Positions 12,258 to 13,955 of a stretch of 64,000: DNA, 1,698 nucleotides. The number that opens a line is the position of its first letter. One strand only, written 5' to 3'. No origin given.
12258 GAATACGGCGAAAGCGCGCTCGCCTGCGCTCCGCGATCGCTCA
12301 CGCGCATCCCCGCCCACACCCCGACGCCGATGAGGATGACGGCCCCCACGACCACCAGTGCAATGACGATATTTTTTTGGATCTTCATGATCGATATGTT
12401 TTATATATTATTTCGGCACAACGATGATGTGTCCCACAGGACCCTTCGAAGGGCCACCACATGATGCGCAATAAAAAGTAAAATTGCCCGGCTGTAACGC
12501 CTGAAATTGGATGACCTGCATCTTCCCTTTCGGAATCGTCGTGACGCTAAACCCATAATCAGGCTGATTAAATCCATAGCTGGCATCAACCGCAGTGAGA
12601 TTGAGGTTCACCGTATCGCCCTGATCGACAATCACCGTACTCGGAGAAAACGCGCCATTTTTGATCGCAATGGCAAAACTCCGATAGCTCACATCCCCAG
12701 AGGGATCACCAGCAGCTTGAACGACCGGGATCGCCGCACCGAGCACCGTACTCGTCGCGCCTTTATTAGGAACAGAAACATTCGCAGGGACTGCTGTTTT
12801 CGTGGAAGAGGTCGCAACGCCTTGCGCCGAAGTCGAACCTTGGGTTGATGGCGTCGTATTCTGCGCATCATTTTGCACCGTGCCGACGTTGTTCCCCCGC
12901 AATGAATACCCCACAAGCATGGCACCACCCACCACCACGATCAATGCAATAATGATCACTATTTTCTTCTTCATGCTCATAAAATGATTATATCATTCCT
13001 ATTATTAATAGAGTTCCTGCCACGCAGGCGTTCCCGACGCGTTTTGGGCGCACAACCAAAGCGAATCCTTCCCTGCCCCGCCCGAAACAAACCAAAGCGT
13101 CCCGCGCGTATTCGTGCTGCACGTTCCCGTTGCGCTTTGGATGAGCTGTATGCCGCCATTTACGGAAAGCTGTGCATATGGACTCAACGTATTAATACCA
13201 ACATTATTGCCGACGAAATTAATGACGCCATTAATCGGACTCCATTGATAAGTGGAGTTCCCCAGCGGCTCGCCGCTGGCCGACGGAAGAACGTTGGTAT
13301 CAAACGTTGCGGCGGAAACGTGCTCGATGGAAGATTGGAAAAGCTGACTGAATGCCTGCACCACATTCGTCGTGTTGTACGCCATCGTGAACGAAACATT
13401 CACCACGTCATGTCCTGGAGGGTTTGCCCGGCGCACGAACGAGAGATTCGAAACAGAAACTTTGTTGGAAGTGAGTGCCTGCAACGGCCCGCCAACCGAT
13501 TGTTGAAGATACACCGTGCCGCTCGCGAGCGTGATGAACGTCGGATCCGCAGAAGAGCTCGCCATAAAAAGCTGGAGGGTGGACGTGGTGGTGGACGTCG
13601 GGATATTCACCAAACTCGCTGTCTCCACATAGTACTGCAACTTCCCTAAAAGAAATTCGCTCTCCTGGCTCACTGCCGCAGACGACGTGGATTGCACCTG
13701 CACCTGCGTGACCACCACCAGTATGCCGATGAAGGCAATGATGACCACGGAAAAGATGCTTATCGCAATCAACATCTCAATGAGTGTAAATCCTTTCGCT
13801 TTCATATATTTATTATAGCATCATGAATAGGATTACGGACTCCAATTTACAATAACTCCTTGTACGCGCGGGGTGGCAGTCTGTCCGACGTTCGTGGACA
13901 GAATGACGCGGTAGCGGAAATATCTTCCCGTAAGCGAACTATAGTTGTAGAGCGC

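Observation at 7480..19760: Type IV pilus / competence locus with non-canonical exported cargo genes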

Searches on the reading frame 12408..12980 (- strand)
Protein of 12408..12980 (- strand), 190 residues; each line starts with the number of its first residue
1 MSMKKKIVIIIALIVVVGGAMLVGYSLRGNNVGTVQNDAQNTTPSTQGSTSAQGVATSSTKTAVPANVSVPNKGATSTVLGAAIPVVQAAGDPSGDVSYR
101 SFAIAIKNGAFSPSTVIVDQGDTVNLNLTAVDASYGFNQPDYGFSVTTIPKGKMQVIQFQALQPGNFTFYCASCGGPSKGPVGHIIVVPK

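Call 3: search_protein_families(library=pfam, max_evalue=0.01, proteins=[window:12408-12980:-])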
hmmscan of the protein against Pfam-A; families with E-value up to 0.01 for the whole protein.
window:12408-12980:- (190 aa): 1 family
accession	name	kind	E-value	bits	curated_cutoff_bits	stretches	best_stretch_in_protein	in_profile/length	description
PF13473.12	Cupredoxin_1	-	2.6e-10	40.7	27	1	97-187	18-104/104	Cupredoxin-like domain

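Call 26: search_protein_families(library=ncbifam, max_evalue=1, proteins=[window:12408-12980:-])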
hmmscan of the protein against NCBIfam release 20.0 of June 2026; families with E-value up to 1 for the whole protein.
window:12408-12980:- (190 aa): 9 families
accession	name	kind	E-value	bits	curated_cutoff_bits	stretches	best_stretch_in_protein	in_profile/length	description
NF052460.1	L-NosZ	equivalog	2.3e-06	26.4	700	1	69-177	353-467/480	clade III lactonase-type nitrous-oxide reductase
TIGR04246.1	nitrous_NosZ_Gp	equivalog_domain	2.3e-06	26.2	625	1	109-173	494-561/578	Sec-dependent nitrous-oxide reductase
TIGR02866.1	CoxB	equivalog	2.8e-06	27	147.7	1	111-188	115-192/202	cytochrome c oxidase subunit II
TIGR02376.1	Cu_nitrite_red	equivalog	0.00015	21.2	296.3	1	111-190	56-147/326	copper-containing nitrite reductase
TIGR04244.1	nitrous_NosZ_RR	equivalog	0.00034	19.3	625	1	108-172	543-610/627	TAT-dependent nitrous-oxide reductase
TIGR03096.1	nitroso_cyanin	equivalog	0.00074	19.3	142.85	1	111-172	58-119/135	nitrosocyanin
TIGR02656.1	cyanin_plasto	equivalog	0.011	16.1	87.85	1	151-187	66-98/99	plastocyanin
NF041074.2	quin_ox_SoxA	equivalog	0.011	15.6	110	1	106-173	69-138/154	proton pump complex quinol oxidase subunit SoxA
NF050117.1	aa3_CtaC_Actin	exception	0.018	14.3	250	1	114-175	159-219/244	aa3-type cytochrome oxidase subunit II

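Call 67: search_solved_structures(query=window:12408-12980:-, max_evalue=1, show_alignments=3)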
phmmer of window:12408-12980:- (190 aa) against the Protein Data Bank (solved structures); distinct sequences matched with E-value up to 1: 106 (the best 60 are shown).
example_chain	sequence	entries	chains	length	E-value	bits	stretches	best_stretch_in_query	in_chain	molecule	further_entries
2dv6_A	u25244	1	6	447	3.6e-07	33.5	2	94-189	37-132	Nitrite reductase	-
6tfd_A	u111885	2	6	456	7.2e-06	29.3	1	108-178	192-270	Copper-containing nitrite reductase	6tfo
6pty_A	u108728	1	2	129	0.0003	24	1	95-187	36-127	Cytochrome c oxidase subunit 2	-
6ptt_A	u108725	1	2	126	0.00049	23.3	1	95-179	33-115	Cytochrome c oxidase subunit 2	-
2lln_A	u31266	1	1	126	0.00051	23.2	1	94-187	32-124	Cytochrome c oxidase subunit 2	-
2fwl_B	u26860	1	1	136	0.00052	23.2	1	94-187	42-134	Cytochrome c oxidase subunit II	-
2cua_A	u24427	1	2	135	0.00052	23.2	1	94-187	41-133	PROTEIN (CUA)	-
3eh3_B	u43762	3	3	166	0.00087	22.5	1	94-187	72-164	Cytochrome c oxidase subunit 2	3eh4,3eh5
3s33_B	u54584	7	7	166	0.00087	22.5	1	94-187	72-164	Cytochrome c oxidase subunit 2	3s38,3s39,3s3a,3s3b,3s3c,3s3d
2qpe_B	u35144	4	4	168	0.0009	22.4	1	94-187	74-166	Cytochrome c oxidase subunit 2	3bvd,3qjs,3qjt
1ehk_B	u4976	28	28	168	0.0009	22.4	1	94-187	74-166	BA3-TYPE CYTOCHROME-C OXIDASE | Cytochrome c oxidase polypeptide II | Cytochrome c oxidase subunit 2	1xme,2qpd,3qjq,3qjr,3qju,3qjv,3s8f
5u7n_A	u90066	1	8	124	0.0048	20.1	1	94-172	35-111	Cytochrome c oxidase subunit 2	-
1kbv_A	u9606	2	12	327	0.0053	19.9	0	142-189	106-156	Major outer membrane protein PAN 1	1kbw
5tb7_A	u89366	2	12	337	0.0057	19.8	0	142-189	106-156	Nitrite reductase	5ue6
6the_A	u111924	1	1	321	0.0073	19.5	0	115-174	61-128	Copper-containing nitrite reductase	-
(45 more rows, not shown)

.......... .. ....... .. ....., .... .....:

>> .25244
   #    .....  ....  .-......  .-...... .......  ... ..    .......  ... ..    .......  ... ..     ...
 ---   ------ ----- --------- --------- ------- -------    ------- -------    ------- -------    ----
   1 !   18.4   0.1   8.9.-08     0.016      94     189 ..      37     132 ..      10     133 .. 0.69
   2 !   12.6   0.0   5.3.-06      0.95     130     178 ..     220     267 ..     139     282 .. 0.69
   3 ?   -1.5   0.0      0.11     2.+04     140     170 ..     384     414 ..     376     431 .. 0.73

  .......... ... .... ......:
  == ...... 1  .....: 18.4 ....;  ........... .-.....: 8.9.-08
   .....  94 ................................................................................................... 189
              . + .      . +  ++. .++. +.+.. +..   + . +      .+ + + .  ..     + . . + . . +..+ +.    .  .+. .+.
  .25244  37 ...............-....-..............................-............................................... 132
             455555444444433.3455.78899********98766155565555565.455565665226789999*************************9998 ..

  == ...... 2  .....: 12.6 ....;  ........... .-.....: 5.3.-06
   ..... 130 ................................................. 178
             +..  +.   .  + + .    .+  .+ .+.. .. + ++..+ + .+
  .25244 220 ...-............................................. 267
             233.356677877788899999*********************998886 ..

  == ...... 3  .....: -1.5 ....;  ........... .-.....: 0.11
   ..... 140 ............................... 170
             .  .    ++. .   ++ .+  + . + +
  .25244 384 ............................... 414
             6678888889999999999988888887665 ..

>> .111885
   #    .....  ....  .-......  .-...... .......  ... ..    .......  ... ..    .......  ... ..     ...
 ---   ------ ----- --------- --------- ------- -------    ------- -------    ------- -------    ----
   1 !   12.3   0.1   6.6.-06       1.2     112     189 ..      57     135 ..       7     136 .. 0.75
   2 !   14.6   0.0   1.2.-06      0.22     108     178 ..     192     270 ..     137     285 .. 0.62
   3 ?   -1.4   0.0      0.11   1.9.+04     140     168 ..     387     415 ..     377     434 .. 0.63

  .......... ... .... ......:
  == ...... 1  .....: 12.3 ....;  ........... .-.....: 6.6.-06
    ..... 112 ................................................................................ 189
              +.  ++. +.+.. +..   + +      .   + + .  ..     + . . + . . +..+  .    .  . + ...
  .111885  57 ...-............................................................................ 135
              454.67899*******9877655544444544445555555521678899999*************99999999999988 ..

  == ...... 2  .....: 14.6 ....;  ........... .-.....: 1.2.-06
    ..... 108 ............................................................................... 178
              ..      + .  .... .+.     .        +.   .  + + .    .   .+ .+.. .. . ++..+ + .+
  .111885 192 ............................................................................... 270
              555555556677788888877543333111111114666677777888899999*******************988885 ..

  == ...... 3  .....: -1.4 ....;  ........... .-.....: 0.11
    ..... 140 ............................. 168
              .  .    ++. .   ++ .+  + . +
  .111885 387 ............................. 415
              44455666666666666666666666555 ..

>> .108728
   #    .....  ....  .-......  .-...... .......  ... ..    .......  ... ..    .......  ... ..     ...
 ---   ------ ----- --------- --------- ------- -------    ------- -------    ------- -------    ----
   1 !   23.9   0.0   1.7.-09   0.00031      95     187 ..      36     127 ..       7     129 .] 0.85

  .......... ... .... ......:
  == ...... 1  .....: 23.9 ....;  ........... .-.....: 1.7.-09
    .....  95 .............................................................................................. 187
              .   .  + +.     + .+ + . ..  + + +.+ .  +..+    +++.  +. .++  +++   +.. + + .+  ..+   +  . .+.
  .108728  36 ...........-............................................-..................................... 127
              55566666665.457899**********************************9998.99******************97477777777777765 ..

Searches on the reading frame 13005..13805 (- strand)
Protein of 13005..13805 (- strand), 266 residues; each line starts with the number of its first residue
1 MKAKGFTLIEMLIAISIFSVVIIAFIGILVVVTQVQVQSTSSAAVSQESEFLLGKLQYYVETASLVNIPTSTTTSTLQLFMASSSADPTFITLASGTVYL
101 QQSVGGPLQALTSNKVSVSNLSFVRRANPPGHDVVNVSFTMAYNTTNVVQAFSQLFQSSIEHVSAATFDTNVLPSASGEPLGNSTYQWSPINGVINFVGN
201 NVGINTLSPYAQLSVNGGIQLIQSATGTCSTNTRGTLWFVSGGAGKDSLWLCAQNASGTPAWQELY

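Call 3: search_protein_families(library=pfam, max_evalue=0.01, proteins=[window:13005-13805:-])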
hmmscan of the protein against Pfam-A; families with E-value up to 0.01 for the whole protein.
window:13005-13805:- (266 aa): 1 family
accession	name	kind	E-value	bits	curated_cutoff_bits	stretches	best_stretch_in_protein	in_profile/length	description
PF07963.17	N_methyl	-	8.2e-08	32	21.2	1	2-24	3-25/27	Prokaryotic N-terminal methylation motif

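Call 26: search_protein_families(library=ncbifam, max_evalue=1, proteins=[window:13005-13805:-])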
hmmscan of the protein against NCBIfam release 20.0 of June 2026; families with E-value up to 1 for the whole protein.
window:13005-13805:- (266 aa): 18 families
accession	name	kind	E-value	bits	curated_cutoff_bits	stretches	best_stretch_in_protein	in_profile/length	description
NF041002.1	pilin_ComGF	equivalog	3.7e-08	33.7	80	1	4-75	2-70/139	competence type IV pilus minor pilin ComGF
NF040999.1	pilin_ComGC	equivalog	3.9e-06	27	75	1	4-47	2-44/84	competence type IV pilus major pilin ComGC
NF041013.1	T4P_ComGE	equivalog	9.1e-06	25.7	49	1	2-44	2-44/83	competence type IV pilus minor pilin ComGE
TIGR02532.1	IV_pilin_GFxxxE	domain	1.2e-05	24.9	16.3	1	4-23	2-21/24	prepilin-type N-terminal cleavage/methylation domain-containing protein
NF007848.0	PRK10557.1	equivalog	0.00013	21.3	120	1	2-48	9-55/192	prepilin peptidase-dependent protein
NF038303.1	EPS_HpsB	equivalog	0.00044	20.3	150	1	3-47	2-46/211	hormogonium polysaccharide secretion pseudopilin HpsB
TIGR01711.1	gspJ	equivalog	0.00058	19.7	64.85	1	4-36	1-33/192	type II secretion system minor pseudopilin GspJ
TIGR01707.1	gspI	equivalog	0.0011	19.5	44.35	1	5-27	1-23/101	type II secretion system minor pseudopilin GspI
TIGR02523.1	type_IV_pilV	equivalog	0.0015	19.1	52.2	1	4-59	2-57/139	type IV pilus modification protein PilV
TIGR02599.1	TIGR02599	subfamily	0.0017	17.6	256.5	1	5-45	1-41/361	Verru_Chthon cassette protein C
NF040982.1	ComGD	equivalog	0.0082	16.5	70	1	4-37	2-34/139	competence type IV pilus minor pilin ComGD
TIGR01708.2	typeII_sec_gspH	equivalog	0.0089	16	80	1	4-69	2-60/169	type II secretion system minor pseudopilin GspH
NF038304.1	EPS_HpsC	equivalog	0.015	14.9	200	1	2-47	19-64/318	hormogonium polysaccharide secretion pseudopilin HpsC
NF007800.0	PRK10506.1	equivalog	0.027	14.3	158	1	2-52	7-54/163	prepilin peptidase-dependent protein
TIGR01710.1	typeII_sec_gspG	equivalog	0.043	13.9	88.85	1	4-89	1-78/134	type II secretion system major pseudopilin GspG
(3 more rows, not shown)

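Call 80: find_homologous_proteins(query=window:13005-13805:-)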
Query window:13005-13805:- (266 aa): 181 proteins with E <= 0.001 among 1490 candidates; the best 120 are listed.
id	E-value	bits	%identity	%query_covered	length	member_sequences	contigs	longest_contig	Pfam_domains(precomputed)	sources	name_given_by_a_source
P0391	1.2e-163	560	100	100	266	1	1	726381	PF07963.18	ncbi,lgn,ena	-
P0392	1.3e-150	517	93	100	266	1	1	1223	PF07963.18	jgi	jgi:prepilin-type N-terminal cleavage/methylation domain-containing protein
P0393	3.1e-112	392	73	100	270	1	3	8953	PF07963.18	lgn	-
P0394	1.5e-109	383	68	100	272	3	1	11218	PF07963.18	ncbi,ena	-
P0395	3.2e-109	382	70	100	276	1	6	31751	PF07963.18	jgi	jgi:prepilin-type N-terminal cleavage/methylation domain-containing protein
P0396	5.1e-109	381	69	99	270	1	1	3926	PF07963.18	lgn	-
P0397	1.1e-108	380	69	100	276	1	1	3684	-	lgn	-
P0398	2.3e-108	379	69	100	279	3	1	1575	PF07963.18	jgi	jgi:prepilin-type N-terminal cleavage/methylation domain-containing protein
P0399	4.1e-106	372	67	100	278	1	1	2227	PF07963.18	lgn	-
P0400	7.1e-106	371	70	100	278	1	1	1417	PF07963.18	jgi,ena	-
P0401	9.1e-106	371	68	100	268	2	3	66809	PF07963.18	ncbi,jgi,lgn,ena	ncbi:MAG TPA: prepilin-type N-terminal cleavage/methylation domain-containing protein [Candidatus Pa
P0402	1.8e-105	370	68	100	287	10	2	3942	PF07963.18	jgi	jgi:prepilin-type N-terminal cleavage/methylation domain-containing protein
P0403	4.8e-105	368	71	98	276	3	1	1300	PF07963.18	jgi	jgi:prepilin-type N-terminal cleavage/methylation domain-containing protein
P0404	1.5e-104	367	68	100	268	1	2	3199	PF07963.18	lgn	-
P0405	4.2e-104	365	70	100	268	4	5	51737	PF07963.18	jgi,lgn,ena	-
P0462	9.1e-86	305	57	100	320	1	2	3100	PF07963.18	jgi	jgi:prepilin-type N-terminal cleavage/methylation domain-containing protein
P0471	6.2e-79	283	65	82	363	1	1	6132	PF21882.3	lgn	-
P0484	1.9e-74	268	63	82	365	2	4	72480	PF21882.3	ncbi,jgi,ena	jgi:prepilin-type N-terminal cleavage/methylation domain-containing protein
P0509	2.1e-63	232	56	84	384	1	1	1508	-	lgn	-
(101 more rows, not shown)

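Call 81: search_protein_families(library=pfam, max_evalue=0.1, proteins=[P0471, P0484, P0509, P0462])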
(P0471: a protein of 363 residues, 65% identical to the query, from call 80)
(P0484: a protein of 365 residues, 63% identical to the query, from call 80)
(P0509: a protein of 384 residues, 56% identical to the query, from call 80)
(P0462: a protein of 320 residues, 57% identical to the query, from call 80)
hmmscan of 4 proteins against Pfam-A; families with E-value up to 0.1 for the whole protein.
P0471 (363 aa): 3 families
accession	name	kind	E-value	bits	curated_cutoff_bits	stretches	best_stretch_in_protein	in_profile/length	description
PF21882.2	Gp53-like_C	-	3.3e-07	31.2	24.9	1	283-349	2-70/84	Putative tail fiber protein gp53-like, C-terminal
PF07963.17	N_methyl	-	0.00021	21.2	21.2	1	10-31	4-25/27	Prokaryotic N-terminal methylation motif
PF20496.3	Dbl7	-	0.057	13.3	25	1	46-115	59-128/274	Double strand break localizing Dbl7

P0484 (365 aa): 2 families
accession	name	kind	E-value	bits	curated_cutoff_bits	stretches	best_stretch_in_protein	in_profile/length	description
PF21882.2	Gp53-like_C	-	4.3e-07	30.8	24.9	1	285-352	2-69/84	Putative tail fiber protein gp53-like, C-terminal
PF07963.17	N_methyl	-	5.3e-05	23.1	21.2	1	8-31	2-25/27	Prokaryotic N-terminal methylation motif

P0509 (384 aa): 1 family
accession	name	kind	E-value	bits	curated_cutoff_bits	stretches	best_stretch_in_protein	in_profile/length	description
PF07963.17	N_methyl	-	0.0032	17.4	21.2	1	3-21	2-20/27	Prokaryotic N-terminal methylation motif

P0462 (320 aa): 1 family
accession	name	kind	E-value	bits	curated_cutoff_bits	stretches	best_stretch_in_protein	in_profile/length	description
PF07963.17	N_methyl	-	5.8e-07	29.3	21.2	1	54-75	4-25/27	Prokaryotic N-terminal methylation motif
